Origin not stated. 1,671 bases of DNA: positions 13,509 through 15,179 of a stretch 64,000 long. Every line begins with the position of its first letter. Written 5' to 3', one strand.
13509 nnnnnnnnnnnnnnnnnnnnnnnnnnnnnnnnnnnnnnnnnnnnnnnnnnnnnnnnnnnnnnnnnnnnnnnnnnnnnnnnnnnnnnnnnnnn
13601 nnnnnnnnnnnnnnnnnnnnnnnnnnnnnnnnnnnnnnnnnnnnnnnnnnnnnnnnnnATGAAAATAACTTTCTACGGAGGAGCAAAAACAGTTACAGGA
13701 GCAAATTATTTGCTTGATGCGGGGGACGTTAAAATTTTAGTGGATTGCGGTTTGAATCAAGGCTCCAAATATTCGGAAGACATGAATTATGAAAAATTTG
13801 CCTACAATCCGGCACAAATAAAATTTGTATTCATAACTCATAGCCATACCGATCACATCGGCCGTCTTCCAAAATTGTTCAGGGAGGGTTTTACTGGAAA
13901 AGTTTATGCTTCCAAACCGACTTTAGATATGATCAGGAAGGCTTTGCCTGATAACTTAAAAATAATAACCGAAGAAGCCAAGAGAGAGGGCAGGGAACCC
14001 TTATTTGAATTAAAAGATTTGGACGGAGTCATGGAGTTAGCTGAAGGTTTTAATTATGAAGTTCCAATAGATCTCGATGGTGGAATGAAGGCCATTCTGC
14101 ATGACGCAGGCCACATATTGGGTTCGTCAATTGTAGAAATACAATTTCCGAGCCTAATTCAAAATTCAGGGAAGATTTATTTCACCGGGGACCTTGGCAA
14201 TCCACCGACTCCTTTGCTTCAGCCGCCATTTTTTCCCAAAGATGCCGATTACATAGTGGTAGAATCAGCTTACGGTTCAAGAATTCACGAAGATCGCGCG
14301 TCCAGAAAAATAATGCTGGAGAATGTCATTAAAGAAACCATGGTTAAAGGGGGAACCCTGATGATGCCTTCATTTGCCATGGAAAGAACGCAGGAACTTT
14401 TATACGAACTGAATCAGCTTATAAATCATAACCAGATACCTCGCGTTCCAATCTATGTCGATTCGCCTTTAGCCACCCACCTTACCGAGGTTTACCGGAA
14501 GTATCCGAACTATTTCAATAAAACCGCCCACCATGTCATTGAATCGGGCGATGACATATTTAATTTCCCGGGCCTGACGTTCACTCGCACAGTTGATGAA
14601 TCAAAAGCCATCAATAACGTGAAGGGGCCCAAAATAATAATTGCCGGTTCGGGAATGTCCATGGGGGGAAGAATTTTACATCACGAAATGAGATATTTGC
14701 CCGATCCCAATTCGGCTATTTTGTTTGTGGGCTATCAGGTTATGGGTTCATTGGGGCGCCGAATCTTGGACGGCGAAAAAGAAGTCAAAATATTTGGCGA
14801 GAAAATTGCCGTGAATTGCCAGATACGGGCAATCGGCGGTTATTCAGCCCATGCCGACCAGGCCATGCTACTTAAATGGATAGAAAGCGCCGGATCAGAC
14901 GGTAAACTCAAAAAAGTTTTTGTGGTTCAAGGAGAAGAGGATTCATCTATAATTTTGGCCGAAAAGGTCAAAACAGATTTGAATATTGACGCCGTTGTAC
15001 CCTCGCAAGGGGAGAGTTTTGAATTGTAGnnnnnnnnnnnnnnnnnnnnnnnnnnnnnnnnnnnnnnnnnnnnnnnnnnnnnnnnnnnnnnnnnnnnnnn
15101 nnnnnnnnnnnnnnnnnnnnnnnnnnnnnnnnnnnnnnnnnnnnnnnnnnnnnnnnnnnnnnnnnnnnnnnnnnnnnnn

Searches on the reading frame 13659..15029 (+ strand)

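Call 68: search_protein_families(library=pfam, proteins=[window:13659-15029:+], max_evalue=0.00001)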
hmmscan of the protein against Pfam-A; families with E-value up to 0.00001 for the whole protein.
window:13659-15029:+ (456 aa): 5 families
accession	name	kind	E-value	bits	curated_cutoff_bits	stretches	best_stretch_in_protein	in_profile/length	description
PF10996.14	Beta-Casp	-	2.8e-40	138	27.7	1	244-369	1-120/120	Beta-Casp domain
PF07521.17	RMMBL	-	4.6e-13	49.4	21.6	1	383-448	2-63/63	Zn-dependent metallo-hydrolase RNA specificity domain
PF00753.33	Lactamase_B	-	2.3e-12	47.7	22.7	1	17-96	9-86/196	Metallo-beta-lactamase superfamily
PF16661.11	Lactamase_B_6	-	1.1e-11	44.9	27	1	18-162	1-150/193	Metallo-beta-lactamase superfamily domain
PF12706.13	Lactamase_B_2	-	3.1e-08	33.9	27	1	26-102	3-80/200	Beta-lactamase superfamily domain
